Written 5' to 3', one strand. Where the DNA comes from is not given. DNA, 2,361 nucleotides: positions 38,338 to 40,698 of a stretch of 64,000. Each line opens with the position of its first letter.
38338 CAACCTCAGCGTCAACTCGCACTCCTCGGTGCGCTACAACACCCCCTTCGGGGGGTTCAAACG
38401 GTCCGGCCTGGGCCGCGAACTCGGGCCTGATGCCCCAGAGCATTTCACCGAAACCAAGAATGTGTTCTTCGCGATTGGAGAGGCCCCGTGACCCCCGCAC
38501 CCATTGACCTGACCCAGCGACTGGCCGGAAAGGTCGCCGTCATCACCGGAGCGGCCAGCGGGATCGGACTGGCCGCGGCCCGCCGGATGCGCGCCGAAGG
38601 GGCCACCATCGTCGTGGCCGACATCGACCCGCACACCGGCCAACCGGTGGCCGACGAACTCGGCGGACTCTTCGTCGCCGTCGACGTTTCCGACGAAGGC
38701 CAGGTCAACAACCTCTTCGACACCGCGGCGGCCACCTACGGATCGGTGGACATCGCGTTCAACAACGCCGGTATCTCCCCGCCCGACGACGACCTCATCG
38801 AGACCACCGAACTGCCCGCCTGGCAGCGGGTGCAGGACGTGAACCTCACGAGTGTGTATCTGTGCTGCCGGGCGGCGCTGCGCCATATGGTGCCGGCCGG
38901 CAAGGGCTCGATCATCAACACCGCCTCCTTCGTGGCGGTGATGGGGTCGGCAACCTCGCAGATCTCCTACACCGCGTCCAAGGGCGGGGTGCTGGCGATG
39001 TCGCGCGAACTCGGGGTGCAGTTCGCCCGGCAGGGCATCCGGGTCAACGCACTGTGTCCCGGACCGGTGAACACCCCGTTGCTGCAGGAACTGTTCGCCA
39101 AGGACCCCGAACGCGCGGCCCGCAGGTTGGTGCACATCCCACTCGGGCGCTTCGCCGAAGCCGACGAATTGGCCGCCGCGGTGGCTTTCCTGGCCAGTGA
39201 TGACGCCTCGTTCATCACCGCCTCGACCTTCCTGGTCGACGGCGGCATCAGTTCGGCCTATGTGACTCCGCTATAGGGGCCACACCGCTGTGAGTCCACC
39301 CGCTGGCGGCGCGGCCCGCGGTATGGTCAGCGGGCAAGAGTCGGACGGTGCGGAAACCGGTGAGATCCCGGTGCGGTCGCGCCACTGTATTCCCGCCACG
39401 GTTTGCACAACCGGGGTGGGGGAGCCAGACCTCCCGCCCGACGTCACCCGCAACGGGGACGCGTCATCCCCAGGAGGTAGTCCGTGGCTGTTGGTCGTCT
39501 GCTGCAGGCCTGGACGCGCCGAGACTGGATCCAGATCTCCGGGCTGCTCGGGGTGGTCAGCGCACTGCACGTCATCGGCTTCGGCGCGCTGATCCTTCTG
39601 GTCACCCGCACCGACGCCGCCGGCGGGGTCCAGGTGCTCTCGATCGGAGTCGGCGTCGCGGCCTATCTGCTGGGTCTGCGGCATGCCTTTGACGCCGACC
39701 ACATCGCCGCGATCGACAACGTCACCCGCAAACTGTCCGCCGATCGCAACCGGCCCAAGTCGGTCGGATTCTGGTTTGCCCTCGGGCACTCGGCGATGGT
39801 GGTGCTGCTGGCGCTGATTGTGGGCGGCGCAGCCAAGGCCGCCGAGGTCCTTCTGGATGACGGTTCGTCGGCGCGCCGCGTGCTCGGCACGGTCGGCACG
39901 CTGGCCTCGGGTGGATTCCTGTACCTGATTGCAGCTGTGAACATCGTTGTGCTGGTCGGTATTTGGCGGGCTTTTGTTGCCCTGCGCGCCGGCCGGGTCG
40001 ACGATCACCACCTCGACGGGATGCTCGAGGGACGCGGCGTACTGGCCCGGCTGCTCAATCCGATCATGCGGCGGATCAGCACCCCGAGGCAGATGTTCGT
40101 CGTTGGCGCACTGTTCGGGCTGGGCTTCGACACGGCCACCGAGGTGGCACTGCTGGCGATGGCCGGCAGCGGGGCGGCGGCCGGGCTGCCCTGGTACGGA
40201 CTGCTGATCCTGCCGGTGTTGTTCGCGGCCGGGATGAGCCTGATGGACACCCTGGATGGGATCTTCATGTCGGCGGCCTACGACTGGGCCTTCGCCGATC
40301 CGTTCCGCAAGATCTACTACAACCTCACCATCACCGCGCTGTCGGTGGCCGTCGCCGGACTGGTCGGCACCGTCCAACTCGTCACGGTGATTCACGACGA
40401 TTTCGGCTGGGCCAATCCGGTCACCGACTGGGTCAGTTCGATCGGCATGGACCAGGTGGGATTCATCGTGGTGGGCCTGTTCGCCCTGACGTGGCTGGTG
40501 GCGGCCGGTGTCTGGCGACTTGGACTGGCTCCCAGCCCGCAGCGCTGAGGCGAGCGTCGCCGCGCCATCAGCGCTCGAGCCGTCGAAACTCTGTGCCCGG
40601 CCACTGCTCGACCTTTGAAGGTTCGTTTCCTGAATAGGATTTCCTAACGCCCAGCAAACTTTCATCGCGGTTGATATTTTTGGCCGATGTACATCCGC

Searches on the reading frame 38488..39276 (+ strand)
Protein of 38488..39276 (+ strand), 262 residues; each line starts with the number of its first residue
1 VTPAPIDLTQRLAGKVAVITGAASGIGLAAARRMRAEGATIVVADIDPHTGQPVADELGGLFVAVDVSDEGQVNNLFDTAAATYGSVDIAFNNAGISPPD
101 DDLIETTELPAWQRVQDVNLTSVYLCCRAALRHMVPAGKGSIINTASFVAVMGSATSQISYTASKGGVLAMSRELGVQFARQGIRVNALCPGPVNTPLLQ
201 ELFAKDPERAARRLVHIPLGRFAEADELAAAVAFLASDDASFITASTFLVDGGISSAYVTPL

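Call 10: search_protein_families(library=pfam, proteins=[window:38488-39276:+], max_evalue=0.001)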
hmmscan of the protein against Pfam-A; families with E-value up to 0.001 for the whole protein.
window:38488-39276:+ (262 aa): 3 families
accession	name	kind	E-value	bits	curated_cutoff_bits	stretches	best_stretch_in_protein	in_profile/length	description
PF13561.12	adh_short_C2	-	1.4e-66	224.9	27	1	21-254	1-235/236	Enoyl-(Acyl carrier protein) reductase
PF00106.31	adh_short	-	5.8e-51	173.2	26.6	1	15-205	1-193/195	short chain dehydrogenase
PF08659.16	KR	-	0.00056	20.3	22.6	0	17-164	3-152/180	KR domain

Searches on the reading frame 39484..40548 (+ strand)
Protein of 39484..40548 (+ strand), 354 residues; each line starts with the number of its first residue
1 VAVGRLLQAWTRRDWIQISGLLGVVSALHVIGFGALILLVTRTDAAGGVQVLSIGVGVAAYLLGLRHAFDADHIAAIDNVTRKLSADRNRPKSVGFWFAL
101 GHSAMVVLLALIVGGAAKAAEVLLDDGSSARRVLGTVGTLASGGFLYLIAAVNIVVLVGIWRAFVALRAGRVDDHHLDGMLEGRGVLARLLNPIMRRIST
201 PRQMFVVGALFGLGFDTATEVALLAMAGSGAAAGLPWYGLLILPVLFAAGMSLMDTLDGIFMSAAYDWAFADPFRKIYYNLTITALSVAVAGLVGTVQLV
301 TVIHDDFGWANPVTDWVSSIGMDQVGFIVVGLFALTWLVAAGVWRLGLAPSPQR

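Call 10: search_protein_families(library=pfam, proteins=[window:39484-40548:+], max_evalue=0.001)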
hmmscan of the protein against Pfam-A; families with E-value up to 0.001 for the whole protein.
window:39484-40548:+ (354 aa): 1 family
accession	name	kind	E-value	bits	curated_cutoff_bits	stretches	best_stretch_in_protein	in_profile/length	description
PF03824.22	NicO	-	3.7e-87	292.7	27.7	1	54-341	2-285/287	High-affinity nickel-transport protein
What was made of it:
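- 39484..40548 (+): Upstream neighbour, a nicT/NicO transporter. It is not part of the gene but bounds the 138-nt intergenic region, which leaves no room for a PPE domain. Pfam PF03824, E 3.7e-87 (call 10).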
